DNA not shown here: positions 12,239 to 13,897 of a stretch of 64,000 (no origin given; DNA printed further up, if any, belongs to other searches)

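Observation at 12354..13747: Orphan, divergent PafA/Dop (Pup-ligase family) homolog with no Pup, Mpa or proteasome partner in 64 kb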

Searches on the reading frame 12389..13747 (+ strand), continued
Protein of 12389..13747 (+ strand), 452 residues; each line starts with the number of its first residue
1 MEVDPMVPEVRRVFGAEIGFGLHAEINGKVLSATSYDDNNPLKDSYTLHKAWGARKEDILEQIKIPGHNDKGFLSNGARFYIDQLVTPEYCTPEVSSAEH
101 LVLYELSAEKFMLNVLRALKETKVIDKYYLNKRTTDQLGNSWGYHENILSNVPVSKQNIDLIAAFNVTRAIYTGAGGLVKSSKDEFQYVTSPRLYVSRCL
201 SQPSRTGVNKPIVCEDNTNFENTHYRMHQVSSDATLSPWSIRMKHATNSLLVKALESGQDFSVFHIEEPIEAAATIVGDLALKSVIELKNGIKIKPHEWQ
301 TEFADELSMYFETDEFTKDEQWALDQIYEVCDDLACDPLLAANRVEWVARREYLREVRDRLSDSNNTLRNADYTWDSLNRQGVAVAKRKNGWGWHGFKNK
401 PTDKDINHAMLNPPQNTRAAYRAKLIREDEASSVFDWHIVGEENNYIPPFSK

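Call 36: find_encoding_contigs(protein=P0037, flank=8000, max_places=2)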
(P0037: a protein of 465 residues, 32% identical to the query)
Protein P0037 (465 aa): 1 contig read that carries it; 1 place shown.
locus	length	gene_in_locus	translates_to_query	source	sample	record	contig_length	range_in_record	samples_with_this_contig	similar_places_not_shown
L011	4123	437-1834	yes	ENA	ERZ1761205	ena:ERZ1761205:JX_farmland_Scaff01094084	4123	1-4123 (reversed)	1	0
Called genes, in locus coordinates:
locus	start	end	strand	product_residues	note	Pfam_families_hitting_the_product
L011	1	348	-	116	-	?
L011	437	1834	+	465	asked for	PF03136:Pup_ligase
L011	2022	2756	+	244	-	-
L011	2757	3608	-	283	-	-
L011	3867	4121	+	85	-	?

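Call 37: find_encoding_contigs(protein=P0033, flank=8000, max_places=2)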
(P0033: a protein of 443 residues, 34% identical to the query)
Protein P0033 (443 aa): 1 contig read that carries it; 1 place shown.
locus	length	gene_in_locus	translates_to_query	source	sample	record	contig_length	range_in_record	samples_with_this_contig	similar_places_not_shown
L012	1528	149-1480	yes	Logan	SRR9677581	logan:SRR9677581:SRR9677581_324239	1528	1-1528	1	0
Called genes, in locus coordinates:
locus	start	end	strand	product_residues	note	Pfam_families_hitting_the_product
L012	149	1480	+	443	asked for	PF03136:Pup_ligase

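Call 38: find_encoding_contigs(protein=P0031, flank=10000, max_places=2)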
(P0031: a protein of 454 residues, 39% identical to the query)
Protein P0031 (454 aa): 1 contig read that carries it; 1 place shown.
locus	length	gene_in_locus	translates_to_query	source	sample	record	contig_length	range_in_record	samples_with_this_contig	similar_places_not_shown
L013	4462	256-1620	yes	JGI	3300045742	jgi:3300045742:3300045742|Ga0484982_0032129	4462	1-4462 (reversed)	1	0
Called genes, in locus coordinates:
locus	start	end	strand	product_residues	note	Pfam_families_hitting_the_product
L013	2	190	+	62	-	?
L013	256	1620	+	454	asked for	PF03136:Pup_ligase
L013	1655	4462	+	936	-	?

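Call 39: find_homologous_proteins(query=A2, max_evalue=1e-20)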
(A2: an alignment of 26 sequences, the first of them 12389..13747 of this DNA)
Query A2 (26 sequences) (452 aa, profile of the alignment): 42 proteins with E <= 1e-20 among 6823 candidates.
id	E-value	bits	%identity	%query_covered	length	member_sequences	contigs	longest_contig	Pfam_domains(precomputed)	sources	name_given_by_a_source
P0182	1.8e-155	536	32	83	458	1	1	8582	PF03136.21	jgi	jgi:proteasome accessory factor A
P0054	1.1e-151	524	28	78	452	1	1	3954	PF03136.21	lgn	-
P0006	9.5e-147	508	26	97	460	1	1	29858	PF03136.21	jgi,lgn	-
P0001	7.1e-145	501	100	99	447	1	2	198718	PF03136.21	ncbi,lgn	-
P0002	1.2e-143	497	51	99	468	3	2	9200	PF03136.21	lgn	-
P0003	9.3e-141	488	50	100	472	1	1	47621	PF03136.21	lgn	-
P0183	6.5e-139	482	28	80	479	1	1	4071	PF03136.21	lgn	-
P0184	8.2e-134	465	29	98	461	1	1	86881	PF03136.21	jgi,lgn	jgi:proteasome accessory factor A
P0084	2.1e-132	460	28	79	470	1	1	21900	PF03136.21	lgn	-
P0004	1.0e-125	438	39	96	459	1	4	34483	PF03136.21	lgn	-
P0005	2.2e-123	430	37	78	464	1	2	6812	PF03136.21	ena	-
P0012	4.0e-90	321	26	92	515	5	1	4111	PF03136.21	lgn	-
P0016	4.6e-83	298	28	81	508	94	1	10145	PF03136.21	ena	-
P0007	3.6e-82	295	28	79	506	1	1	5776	PF03136.21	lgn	-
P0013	6.2e-78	281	28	79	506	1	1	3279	PF03136.21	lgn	-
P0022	1.4e-75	273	27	78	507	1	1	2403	PF03136.21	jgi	jgi:proteasome accessory factor PafA2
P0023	1.3e-73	266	25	96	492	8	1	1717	PF03136.21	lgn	-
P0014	2.1e-73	266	27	78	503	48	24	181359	PF03136.21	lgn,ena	-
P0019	6.8e-73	264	28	81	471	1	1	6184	PF03136.21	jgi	-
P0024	2.0e-72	263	26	68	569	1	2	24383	PF03136.21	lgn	-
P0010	3.3e-72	262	26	90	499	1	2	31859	PF03136.21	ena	-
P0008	5.5e-72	261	28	90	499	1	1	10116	PF03136.21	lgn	-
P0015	8.2e-72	260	26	97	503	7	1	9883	PF03136.21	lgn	-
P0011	1.2e-71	260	27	95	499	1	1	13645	PF03136.21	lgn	-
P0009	2.4e-71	259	27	90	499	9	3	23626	PF03136.21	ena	-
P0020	4.5e-71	258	27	95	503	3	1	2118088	PF03136.21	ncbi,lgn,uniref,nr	ncbi:depupylase/deamidase Dop [Corynebacterium sp. P3-F1]|uniref:depupylase/deamidase Dop n=1 Tax=Co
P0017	2.2e-70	256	26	95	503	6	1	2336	PF03136.21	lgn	-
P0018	8.1e-70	254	27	95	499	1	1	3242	PF03136.21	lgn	-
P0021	2.1e-67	246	26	87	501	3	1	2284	PF03136.21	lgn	-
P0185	1.3e-64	237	27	65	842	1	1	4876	PF03136.21,PF07719.24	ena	-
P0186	2.1e-63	233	27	65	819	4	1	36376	PF03136.21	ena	-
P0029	6.5e-61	225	23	67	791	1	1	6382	PF03136.21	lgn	-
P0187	8.0e-61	224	24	81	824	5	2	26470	PF14559.13,PF03136.21,PF17874.8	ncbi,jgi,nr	ncbi:MAG: proteasome accessory factor PafA2 family protein [Deltaproteobacteria bacterium]|nr:protea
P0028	3.1e-60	222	29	43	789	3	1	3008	PF03136.21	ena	-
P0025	3.2e-60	222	28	62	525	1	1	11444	PF03136.21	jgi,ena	-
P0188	5.3e-57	212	27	52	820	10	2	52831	PF03136.21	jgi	jgi:proteasome accessory factor A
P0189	8.3e-56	208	22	78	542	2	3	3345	PF03136.21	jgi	jgi:hypothetical protein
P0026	8.8e-55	204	27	51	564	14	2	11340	PF03136.21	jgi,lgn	jgi:proteasome accessory factor A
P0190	1.3e-53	200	22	87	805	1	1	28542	PF03136.21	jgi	jgi:proteasome accessory factor A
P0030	6.2e-53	198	23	94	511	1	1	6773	PF03136.21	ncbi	-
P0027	7.5e-49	185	26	52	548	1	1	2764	PF03136.21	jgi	jgi:hypothetical protein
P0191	1.9e-32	131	34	17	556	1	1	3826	PF03136.21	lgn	-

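Call 40: find_encoding_contigs(protein=P0184, flank=10000, max_places=2)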
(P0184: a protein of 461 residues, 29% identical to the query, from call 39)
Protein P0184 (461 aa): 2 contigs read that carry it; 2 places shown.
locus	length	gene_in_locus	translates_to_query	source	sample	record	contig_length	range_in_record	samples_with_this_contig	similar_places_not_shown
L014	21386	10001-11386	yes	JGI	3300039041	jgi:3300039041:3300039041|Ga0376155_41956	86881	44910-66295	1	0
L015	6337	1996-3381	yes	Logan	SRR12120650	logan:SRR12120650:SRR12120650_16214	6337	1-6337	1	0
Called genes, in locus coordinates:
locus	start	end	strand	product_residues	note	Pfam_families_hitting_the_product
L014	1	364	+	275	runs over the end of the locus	PF14067:LssY_C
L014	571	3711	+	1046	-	PF20148:DUF6531 (weak), PF25023:TEN_YD-shell (weak), PF05593:RHS_repeat (weak), PF25023:TEN_YD-shell, PF05593:RHS_repeat (weak), PF25023:TEN_YD-shell (weak), PF05593:RHS_repeat (weak), PF25023:TEN_YD-shell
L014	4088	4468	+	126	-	-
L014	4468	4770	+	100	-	-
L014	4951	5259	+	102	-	-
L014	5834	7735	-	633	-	PF13620:CarboxypepD_reg (weak)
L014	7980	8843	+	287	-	-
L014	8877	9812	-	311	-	PF00248:Aldo_ket_red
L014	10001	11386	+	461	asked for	PF03136:Pup_ligase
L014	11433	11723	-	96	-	-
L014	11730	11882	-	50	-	PF18919:DUF5670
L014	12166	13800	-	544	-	PF00989:PAS, PF08448:PAS_4 (weak), PF13426:PAS_9, PF00512:HisKA (weak), PF02518:HATPase_c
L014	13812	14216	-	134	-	PF00072:Response_reg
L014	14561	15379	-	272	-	-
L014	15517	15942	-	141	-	PF01850:PIN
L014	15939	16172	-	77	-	PF04014:MazE_antitoxin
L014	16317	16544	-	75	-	PF00248:Aldo_ket_red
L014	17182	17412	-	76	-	PF04014:MazE_antitoxin (weak)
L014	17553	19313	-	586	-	PF01336:tRNA_anti-codon, PF00152:tRNA-synt_2, PF02938:GAD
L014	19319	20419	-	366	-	PF00571:CBS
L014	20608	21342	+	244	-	PF13462:Thioredoxin_4, PF01323:DSBA, PF13743:Thioredoxin_5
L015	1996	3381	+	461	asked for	PF03136:Pup_ligase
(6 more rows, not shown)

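Call 41: find_encoding_contigs(protein=P0084, flank=10000, max_places=2)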
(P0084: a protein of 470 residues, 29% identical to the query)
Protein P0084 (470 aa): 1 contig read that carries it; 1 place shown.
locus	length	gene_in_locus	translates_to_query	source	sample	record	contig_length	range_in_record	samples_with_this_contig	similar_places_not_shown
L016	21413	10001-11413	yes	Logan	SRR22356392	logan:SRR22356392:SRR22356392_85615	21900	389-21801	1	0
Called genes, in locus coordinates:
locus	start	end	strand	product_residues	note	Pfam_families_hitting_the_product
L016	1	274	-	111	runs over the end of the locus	PF03819:MazG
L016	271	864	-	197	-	PF01300:Sua5_yciO_yrdC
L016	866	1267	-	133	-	-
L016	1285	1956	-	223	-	PF00730:HhH-GPD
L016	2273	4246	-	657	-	PF13620:CarboxypepD_reg (faint), PF26591:DUF8186_C (faint)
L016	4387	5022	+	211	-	PF00730:HhH-GPD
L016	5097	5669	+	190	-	PF00293:NUDIX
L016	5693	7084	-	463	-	-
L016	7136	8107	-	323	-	-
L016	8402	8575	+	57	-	-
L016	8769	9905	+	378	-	PF00390:malic, PF03949:Malic_M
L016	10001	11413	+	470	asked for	PF03136:Pup_ligase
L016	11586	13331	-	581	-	PF01336:tRNA_anti-codon, PF00152:tRNA-synt_2, PF02938:GAD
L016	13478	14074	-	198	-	-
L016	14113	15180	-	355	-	PF00571:CBS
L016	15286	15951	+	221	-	PF13462:Thioredoxin_4, PF01323:DSBA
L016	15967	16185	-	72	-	-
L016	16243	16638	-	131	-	PF12823:DUF3817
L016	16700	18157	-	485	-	PF07690:MFS_1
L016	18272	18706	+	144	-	PF12802:MarR_2, PF01047:MarR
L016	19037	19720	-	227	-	PF01467:CTP_transf_like (faint)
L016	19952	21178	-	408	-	-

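Call 52: predict_structure(alignment_id=A2)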
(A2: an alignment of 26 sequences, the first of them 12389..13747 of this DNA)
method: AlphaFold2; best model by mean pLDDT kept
length: 452 residues; sequences in the alignment: 26
mean_pLDDT: 89.7   pTM: 0.92
mean pLDDT of the five models: 89.7, 89.1, 88.1, 87.7, 87.5
residues with pLDDT >= 90: 329; 70-90: 78; 50-70: 31; < 50: 14
segments of 3 or more residues with pLDDT < 50: 1-7, 449-452
pLDDT, mean of each block of 10 residues (from residue 1): 46 92 89 65 77 93 95 96 89 96 98 96 92 90 89 92 98 96 93 94 79 75 69 95 98 95 98 97 98 98 98 95 98 98 98 94 83 92 95 96 97 92 92 84 55 33
secondary structure, 60 per line:
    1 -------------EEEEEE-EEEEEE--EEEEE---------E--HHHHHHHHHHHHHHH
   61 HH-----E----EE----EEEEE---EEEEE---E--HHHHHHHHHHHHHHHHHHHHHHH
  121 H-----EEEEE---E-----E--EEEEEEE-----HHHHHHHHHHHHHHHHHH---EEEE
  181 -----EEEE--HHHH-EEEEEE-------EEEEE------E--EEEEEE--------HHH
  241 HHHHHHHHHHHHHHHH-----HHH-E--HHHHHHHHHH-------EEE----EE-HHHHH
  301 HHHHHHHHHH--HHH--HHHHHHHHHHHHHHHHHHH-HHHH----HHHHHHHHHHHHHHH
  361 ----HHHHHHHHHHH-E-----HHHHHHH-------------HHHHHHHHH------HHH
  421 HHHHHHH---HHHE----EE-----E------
elements in order: E14-19 E21-26 E29-33 H46-62 E79-83 E87-91 H98-121 E127-131 E144-150 H156-173 E177-180 E186-189 H192-195 E197-202 E210-214 E224-229 H238-256 H269-278 E286-288 H296-310 H318-336 H338-341 H346-360 H365-375 H383-389 H403-411 H418-427
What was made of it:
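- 12389..13747 (+): Gene for the solo Pup-ligase/deamidase-family protein (452 aa; alternative start at 12404 gives 447 aa). AF2 model with pLDDT 89.7 and pTM 0.92 (call 52).
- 12977..13063 (+): Alpha-loop, strand beta7 and the following loop (residues 197-225). Holds the subclade-invariant R205 and T206 (= Dop T217) and K210 (= Dop R221 / PafA R201). The TRDEPH loop with Dop R227 is replaced by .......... Model confidence is lower here (block pLDDT 69-79, call 52).
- On Pup ligase/deamidase family (Pfam PF03136): AF2 model with pLDDT 89.7 (call 52).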

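Call 56: fold_search(model_id=the predicted structure, library=pdb)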
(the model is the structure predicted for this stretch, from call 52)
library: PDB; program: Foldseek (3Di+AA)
matches with E <= 10: 192; with E <= 0.001: 17
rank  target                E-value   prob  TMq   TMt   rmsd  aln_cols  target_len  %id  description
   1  4b0r                  2.9e-26  1.00  0.78  0.78   3.6       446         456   23  Structure of the Deamidase-Depupylase Dop of the Prokaryotic Ubiquitin-like Modification Pathway (released 2012-09-12)
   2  7oyh_A                1.6e-25  1.00  0.79  0.76   5.1       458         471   22  Crystal structure of depupylase Dop in complex with Pup and ADP/tetrafluoromagnesate (released 2021-12-01)
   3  7oy3_A                1.8e-25  1.00  0.79  0.76   3.7       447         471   23  Crystal structure of depupylase Dop in complex with phosphorylated Pup and ADP (released 2021-12-01)
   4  7oxy_A                2.2e-25  1.00  0.76  0.73   3.6       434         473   23  Crystal structure of depupylase Dop in complex with Pup and AMP-PCP (released 2021-12-01)
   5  7oxv                  5.4e-25  1.00  0.80  0.73   4.0       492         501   21  Crystal structure of depupylase Dop in the Dop-loop-inserted state (released 2021-12-01)
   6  5lrt                  8.1e-25  1.00  0.80  0.78   3.7       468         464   23  Structure of the Deamidase-Depupylase Dop of the Prokaryotic Ubiquitin-like Modification Pathway in Complex with ADP and (released 2017-02-01)
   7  9cku_G                9.4e-25  1.00  0.75  0.87   3.2       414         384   23  Complex of M. smegmatis Dop with M. tuberculosis CoaX and Pup91 (released 2024-11-13)
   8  4bjr_B                5.3e-23  1.00  0.75  0.69   4.5       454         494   20  Crystal structure of the complex between Prokaryotic Ubiquitin-like Protein Pup and its Ligase PafA (released 2013-05-01)
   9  4bjr_A                2.5e-22  1.00  0.75  0.69   4.5       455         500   21  Crystal structure of the complex between Prokaryotic Ubiquitin-like Protein Pup and its Ligase PafA (released 2013-05-01)
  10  4b0t_B                1.7e-17  1.00  0.69  0.66  10.9       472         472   21  Structure of the Pup Ligase PafA of the Prokaryotic Ubiquitin-like Modification Pathway in Complex with ADP (released 2012-09-12)
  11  4b0t_A                6.4e-17  1.00  0.68  0.66   5.6       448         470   21  Structure of the Pup Ligase PafA of the Prokaryotic Ubiquitin-like Modification Pathway in Complex with ADP (released 2012-09-12)
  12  1r8g_A                3.9e-07  1.00  0.45  0.55   7.3       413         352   11  Structure and function of YbdK (released 2004-08-17)
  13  1tt4_A                8.6e-07  1.00  0.44  0.54   7.6       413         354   11  Structure of NP459575, a predicted glutathione synthase from Salmonella typhimurium (released 2004-08-17)
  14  1r8g_B                2.1e-06  1.00  0.45  0.54   7.3       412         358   10  Structure and function of YbdK (released 2004-08-17)
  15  3ln7_B                1.9e-05  1.00  0.43  0.29   8.5       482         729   10  Crystal structure of a bifunctional glutathione synthetase from Pasteurella multocida (released 2011-04-13)
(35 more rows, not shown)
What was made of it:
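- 12389..13747 (+): Foldseek TM 0.78-0.80 to Dop and 0.75 to PafA (call 56).
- On Pup ligase/deamidase family (Pfam PF03136): Full-length Foldseek matches to Dop (TM 0.78-0.80) and PafA (0.75) (call 56).
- On YbdK/GCS2 carboxylate-amine ligases: Foldseek TM 0.45 at 11% identity (call 56).
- Closest known: PafA. Same: Same fold (TM 0.75 to the PafA-Pup complex, call 56).
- Full-length Foldseek matches to Dop (TM 0.78-0.80) and to the PafA-Pup complex (0.75), against 0.45 for YbdK (call 56).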

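Call 59: list_cluster_members(proteins=[P0184, P0084, P0182, P0035, P0033, P0037, P0036, P0039, P0083, P0032])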
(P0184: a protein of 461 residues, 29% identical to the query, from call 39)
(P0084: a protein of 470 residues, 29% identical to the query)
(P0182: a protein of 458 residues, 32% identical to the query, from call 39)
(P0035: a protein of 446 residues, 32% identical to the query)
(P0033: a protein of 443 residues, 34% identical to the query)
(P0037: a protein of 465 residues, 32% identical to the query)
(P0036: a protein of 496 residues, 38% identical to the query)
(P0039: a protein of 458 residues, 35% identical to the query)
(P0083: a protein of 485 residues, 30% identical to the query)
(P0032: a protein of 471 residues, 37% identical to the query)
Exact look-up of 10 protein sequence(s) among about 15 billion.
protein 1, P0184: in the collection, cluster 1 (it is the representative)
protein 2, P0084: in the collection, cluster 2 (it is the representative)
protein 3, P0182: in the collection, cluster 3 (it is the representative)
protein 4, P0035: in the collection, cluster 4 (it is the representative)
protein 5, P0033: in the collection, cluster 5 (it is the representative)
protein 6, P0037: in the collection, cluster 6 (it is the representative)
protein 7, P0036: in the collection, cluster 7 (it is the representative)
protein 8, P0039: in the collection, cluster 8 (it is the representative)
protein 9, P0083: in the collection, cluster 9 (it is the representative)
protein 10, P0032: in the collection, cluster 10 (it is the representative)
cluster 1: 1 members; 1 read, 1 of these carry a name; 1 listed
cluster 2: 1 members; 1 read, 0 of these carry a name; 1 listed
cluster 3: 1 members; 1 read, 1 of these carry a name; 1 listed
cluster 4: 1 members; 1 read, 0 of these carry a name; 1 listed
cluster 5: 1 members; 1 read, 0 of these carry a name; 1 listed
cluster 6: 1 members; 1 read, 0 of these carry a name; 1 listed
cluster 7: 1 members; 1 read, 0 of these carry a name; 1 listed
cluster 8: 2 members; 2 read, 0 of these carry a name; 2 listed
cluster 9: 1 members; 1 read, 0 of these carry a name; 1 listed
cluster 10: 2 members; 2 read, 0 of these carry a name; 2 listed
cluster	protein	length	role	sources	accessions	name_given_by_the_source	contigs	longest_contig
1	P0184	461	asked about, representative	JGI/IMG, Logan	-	proteasome accessory factor A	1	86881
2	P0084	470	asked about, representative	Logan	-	-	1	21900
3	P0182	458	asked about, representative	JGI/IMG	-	proteasome accessory factor A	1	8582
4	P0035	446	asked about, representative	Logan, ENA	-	-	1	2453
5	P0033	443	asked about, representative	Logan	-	-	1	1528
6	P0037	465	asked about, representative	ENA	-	-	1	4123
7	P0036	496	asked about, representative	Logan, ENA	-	-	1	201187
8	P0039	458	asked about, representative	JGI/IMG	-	-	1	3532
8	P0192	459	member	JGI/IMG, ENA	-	-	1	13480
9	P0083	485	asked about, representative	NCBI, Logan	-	-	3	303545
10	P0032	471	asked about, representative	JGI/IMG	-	-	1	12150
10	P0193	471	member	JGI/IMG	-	-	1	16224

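Call 60: find_encoding_contigs(protein=P0083, flank=10000, max_places=1)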
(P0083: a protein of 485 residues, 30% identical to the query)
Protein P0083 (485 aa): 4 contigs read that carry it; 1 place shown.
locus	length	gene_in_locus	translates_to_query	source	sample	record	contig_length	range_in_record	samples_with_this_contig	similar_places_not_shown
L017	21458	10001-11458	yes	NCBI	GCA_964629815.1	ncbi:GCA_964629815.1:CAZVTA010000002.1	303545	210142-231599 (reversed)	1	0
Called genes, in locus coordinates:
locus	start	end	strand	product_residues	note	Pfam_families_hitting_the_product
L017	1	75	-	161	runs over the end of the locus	PF00293:NUDIX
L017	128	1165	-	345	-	PF02547:Queuosine_synth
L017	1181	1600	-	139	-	-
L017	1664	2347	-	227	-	-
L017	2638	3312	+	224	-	-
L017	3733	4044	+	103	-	PF00076:RRM_1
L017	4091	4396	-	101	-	-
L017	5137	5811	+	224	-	PF00657:Lipase_GDSL, PF13472:Lipase_GDSL_2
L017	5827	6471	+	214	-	-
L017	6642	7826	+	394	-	PF00270:DEAD, PF04851:ResIII, PF00271:Helicase_C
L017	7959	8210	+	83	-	-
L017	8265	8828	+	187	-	-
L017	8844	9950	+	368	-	-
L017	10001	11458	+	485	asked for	PF03136:Pup_ligase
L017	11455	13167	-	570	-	PF09362:DUF1996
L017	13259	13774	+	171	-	PF01769:MgtE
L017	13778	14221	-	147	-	PF04977:DivIC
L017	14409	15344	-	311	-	-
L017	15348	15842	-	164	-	-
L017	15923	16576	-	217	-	PF04203:Sortase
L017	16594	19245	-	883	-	PF07581:Glug (faint)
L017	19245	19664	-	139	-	-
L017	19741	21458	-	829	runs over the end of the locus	-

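Call 61: find_encoding_contigs(protein=P0036, flank=10000, max_places=1)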
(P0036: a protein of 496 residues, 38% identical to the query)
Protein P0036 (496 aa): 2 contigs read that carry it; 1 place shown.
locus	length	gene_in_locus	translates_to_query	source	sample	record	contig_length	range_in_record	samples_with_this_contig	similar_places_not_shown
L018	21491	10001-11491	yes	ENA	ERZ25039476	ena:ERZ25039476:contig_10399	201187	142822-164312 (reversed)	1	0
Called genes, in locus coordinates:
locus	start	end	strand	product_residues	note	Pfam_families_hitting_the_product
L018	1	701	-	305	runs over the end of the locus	-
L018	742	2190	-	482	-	PF08308:PEGA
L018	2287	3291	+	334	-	-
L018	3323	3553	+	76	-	-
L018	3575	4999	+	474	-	PF00749:tRNA-synt_1c, PF19269:Anticodon_2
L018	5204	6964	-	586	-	-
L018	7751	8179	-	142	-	-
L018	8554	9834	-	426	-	-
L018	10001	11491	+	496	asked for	PF03136:Pup_ligase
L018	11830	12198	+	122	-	-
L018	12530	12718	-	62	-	-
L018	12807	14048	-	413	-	-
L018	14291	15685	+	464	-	-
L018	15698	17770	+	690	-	-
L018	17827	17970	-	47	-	-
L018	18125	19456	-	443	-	-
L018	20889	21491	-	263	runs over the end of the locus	-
